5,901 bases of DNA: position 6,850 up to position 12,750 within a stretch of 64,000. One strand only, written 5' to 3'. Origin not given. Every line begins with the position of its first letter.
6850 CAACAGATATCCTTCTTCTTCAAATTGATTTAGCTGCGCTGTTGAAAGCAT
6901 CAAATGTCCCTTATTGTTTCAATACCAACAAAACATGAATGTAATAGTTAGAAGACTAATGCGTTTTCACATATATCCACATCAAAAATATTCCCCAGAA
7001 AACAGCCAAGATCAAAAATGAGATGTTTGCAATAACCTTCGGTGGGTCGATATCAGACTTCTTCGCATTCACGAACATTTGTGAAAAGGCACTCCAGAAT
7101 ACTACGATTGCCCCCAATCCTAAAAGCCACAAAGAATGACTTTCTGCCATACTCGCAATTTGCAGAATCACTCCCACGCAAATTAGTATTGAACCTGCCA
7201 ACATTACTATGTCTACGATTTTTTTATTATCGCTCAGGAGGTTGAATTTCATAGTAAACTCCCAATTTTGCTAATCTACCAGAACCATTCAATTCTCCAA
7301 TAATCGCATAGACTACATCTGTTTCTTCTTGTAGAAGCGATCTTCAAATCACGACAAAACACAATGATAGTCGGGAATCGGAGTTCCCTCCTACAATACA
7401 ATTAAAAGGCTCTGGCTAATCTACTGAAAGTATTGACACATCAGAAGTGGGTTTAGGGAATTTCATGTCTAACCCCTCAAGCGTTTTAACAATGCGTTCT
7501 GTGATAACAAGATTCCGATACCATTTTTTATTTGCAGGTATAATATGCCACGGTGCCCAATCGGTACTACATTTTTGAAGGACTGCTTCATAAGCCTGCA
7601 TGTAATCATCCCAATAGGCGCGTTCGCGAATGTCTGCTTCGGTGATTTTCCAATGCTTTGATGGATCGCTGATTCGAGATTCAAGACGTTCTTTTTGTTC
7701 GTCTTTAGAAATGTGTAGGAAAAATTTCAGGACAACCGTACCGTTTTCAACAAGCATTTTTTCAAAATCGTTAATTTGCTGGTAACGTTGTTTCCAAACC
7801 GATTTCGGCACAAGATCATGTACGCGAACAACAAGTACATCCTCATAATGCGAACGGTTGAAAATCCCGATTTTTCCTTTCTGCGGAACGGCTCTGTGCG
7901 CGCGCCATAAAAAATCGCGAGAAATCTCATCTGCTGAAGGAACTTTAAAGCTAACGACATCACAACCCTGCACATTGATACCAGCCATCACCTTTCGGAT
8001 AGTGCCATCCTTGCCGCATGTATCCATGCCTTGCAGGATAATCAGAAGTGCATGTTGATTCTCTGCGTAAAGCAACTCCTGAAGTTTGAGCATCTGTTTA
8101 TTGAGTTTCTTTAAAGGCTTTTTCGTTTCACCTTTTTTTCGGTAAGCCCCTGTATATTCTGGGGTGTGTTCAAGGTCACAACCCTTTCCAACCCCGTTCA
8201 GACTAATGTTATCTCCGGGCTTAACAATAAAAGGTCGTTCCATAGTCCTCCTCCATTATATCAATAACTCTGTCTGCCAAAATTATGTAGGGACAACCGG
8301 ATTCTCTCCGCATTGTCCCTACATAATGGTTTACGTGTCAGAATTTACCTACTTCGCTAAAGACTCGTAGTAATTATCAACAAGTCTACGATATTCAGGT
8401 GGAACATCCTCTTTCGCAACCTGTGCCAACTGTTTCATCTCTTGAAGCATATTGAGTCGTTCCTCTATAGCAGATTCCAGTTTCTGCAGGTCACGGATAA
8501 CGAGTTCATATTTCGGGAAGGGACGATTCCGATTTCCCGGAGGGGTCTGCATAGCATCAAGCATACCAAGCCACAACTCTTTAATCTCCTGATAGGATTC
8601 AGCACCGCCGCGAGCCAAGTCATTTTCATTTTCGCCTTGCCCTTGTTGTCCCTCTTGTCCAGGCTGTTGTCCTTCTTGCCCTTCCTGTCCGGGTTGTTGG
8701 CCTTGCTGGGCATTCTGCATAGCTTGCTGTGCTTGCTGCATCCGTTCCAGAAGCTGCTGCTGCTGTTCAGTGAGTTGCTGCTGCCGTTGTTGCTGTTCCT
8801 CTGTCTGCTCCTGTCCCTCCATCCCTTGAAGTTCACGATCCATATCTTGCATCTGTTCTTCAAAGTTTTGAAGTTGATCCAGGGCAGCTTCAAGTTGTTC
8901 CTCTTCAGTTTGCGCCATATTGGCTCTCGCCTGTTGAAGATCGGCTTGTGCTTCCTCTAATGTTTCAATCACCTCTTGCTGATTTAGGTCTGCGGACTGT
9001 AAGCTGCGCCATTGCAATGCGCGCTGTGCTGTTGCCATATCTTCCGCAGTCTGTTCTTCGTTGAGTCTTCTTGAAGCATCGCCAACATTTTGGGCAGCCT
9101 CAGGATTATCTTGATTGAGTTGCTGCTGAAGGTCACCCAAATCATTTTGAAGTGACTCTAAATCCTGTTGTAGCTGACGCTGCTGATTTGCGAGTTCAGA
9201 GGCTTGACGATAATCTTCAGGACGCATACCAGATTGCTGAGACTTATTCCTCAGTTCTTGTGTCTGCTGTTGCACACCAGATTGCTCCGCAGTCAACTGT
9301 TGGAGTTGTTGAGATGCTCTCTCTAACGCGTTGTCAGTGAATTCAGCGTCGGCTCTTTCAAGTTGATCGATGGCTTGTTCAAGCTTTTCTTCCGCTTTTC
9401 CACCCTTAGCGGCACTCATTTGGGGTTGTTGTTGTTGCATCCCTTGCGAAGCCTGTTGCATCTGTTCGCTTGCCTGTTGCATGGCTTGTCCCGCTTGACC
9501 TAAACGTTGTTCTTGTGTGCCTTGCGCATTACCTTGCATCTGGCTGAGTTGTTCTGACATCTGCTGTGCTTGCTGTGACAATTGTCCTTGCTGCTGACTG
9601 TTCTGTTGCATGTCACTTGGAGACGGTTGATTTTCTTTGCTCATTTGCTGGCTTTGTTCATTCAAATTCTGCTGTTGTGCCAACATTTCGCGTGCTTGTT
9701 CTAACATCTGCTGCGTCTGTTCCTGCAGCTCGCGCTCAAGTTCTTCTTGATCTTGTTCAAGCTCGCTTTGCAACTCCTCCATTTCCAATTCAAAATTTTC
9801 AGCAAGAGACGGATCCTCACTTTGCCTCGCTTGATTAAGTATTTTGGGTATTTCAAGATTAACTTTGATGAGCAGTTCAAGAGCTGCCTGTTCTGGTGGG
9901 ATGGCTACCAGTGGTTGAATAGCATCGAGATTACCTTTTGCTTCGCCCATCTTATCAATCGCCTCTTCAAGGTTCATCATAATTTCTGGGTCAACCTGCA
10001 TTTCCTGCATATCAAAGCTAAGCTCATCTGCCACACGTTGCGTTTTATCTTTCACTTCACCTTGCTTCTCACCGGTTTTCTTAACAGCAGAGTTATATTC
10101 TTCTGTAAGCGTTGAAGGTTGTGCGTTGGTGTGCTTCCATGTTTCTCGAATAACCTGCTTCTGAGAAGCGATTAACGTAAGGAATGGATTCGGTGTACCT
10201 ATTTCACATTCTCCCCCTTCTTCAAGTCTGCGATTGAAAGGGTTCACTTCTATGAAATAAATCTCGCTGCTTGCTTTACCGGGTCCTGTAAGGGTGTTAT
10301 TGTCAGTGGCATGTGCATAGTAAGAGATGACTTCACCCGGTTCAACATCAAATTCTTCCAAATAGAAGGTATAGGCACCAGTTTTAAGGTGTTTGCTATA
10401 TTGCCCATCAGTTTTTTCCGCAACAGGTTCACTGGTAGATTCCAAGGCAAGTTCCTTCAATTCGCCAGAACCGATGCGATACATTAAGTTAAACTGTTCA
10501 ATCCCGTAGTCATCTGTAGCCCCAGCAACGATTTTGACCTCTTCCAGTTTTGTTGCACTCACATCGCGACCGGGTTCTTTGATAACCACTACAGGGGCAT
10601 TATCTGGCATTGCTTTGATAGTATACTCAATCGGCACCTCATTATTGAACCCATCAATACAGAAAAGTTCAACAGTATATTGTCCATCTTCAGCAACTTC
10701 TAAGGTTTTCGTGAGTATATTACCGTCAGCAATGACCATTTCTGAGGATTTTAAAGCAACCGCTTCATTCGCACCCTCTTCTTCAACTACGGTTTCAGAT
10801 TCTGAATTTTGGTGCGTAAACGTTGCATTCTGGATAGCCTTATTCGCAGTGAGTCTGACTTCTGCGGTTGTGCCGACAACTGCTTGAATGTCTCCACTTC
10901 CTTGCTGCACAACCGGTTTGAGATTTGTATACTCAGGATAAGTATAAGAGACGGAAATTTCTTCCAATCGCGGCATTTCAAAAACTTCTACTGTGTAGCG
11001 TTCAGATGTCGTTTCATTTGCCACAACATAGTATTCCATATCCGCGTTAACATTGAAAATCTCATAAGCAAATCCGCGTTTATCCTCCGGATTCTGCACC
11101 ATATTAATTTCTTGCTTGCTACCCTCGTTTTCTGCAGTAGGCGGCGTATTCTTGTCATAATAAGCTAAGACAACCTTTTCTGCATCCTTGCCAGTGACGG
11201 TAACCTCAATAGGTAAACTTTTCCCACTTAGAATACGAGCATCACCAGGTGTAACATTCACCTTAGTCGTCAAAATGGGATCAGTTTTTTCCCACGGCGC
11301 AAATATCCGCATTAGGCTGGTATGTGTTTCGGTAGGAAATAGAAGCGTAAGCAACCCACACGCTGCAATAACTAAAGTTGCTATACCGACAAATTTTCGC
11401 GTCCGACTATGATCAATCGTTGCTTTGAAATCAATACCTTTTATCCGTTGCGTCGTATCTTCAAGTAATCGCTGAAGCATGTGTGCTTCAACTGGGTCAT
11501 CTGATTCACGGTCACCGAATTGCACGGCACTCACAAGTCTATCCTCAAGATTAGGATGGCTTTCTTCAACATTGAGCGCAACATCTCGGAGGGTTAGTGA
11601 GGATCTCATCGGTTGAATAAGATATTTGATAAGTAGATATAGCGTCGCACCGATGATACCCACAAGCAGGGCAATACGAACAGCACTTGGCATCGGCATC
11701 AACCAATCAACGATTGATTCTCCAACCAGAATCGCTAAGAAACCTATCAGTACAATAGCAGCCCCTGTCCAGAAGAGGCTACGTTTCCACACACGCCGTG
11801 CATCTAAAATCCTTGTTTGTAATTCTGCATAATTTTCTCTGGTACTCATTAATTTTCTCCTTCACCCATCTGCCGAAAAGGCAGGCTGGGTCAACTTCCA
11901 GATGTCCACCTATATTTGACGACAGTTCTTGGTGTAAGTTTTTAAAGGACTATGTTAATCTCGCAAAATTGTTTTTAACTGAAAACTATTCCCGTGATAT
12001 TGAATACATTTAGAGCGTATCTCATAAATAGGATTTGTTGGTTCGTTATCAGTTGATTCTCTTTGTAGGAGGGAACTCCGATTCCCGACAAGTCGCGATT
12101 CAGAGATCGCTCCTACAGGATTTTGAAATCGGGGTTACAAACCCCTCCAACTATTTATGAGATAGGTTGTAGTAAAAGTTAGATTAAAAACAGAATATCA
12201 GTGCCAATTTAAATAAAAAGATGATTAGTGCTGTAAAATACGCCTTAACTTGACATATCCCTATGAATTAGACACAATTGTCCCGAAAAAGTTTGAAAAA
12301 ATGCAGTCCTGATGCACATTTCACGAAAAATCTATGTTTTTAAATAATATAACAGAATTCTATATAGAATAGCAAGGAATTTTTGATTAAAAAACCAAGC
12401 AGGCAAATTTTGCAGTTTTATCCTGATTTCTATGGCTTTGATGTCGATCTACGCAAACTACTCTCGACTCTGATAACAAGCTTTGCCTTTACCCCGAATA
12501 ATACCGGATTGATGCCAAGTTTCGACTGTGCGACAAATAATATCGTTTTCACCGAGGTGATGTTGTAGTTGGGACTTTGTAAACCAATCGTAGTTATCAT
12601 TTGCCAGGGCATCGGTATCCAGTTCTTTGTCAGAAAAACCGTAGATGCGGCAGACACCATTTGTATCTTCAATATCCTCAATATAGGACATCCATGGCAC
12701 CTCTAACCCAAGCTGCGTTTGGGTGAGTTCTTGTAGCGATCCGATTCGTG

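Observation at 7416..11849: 1166-aa membrane-anchored protein with an extreme Q/E-rich coiled-coil half, co-oriented immediately upstream of PPK2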

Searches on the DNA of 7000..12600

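Call 26: search_rna_families(source=window, start=7000, end=12600, threshold=evalue, max_evalue=1)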
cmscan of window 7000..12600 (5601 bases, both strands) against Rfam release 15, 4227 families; matches with E-value up to 1: 0.
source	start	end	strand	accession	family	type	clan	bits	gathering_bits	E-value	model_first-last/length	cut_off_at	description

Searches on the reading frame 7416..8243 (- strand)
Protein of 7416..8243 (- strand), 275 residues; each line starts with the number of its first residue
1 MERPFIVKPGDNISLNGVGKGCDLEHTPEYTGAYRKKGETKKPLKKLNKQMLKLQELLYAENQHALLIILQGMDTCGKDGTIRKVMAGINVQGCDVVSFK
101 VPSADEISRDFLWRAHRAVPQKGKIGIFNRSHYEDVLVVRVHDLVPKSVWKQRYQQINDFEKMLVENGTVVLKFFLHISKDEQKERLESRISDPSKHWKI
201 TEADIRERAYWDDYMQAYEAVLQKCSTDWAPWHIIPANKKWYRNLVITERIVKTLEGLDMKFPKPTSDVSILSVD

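Call 3: search_protein_families(library=pfam, proteins=[window:7416-8243:-], max_evalue=0.01)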
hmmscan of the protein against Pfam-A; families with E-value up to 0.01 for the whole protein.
window:7416-8243:- (275 aa): 1 family
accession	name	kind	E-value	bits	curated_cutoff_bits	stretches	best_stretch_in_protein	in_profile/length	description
PF03976.20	PPK2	-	4.1e-74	249.5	22.3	1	36-259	3-225/229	Polyphosphate kinase 2 (PPK2)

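Call 4: search_protein_families(library=ncbifam, proteins=[window:7416-8243:-], max_evalue=0.01)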
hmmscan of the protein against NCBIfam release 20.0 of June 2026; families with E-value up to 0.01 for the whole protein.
window:7416-8243:- (275 aa): 5 families
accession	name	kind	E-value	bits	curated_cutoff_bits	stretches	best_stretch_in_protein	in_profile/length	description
TIGR03709.1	PPK2_rel_1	subfamily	4.5e-116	386.7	247.2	1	25-269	16-260/264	PPK2 family polyphosphate kinase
NF042973.1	ADPpolyPPhtase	equivalog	3.3e-96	321.9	450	1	25-267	17-272/285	ADP-polyphosphate phosphotransferase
TIGR03708.1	poly_P_AMP_trns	equivalog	1.4e-64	218.6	547.65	1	36-256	271-490/493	polyphosphate:AMP phosphotransferase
NF050016.1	PolyPhAMPPhtase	equivalog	6.4e-52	176.7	800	1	37-256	255-470/472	polyphosphate:AMP phosphotransferase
TIGR03707.1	PPK2_P_aer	equivalog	1.8e-49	168.5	301.8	1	38-256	5-222/230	polyphosphate kinase 2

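Call 57: search_solved_structures(query=window:7416-8243:-, max_evalue=1e-20)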
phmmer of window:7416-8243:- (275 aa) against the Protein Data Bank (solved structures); distinct sequences matched with E-value up to 1e-20: 18.
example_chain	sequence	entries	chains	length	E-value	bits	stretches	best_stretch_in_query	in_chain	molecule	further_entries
5lc9_A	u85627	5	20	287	2.3e-91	309.3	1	28-267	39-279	Polyphosphate:AMP phosphotransferase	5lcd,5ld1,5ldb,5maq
5o6k_A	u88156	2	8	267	9.5e-91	307.3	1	28-267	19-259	Polyphosphate:AMP phosphotransferase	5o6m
3rhf_A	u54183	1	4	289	2.4e-75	256.8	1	10-270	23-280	Putative polyphosphate kinase 2 family protein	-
3czp_A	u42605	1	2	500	9.4e-72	245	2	62-256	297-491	Putative polyphosphate kinase 2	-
6aqe_A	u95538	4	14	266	9.6e-72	245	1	31-268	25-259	molecule A | PPK2 domain-containing protein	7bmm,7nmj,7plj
6an9_A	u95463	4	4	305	5.9e-70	239.1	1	42-265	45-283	Polyphosphate:AMP phosphotransferase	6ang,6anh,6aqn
6au0_A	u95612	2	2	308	6.2e-70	239.1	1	42-265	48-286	Polyphosphate:AMP phosphotransferase | PPK3 Class III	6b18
9igq_A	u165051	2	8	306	6e-65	222.7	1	40-268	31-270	Polyphosphate--nucleotide phosphotransferase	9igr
9gia_A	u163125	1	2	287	1.8e-46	162.1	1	31-256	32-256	Polyphosphate-AMP phosphotransferase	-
9h8j_B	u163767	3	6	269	1.1e-40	143.2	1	39-252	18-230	Polyphosphate kinase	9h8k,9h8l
9gp9_A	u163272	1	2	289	3.3e-40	141.6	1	39-253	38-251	Polyphosphate kinase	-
5llf_A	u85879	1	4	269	3.3e-33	118.6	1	46-244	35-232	Polyphosphate kinase 2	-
5llb_C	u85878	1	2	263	1.7e-32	116.3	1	46-244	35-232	Polyphosphate kinase 2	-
4yeg_A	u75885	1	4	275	1.7e-32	116.3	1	46-244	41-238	Polyphosphate kinase 2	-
5ll0_A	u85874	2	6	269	1.8e-32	116.2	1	46-244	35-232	Polyphosphate kinase 2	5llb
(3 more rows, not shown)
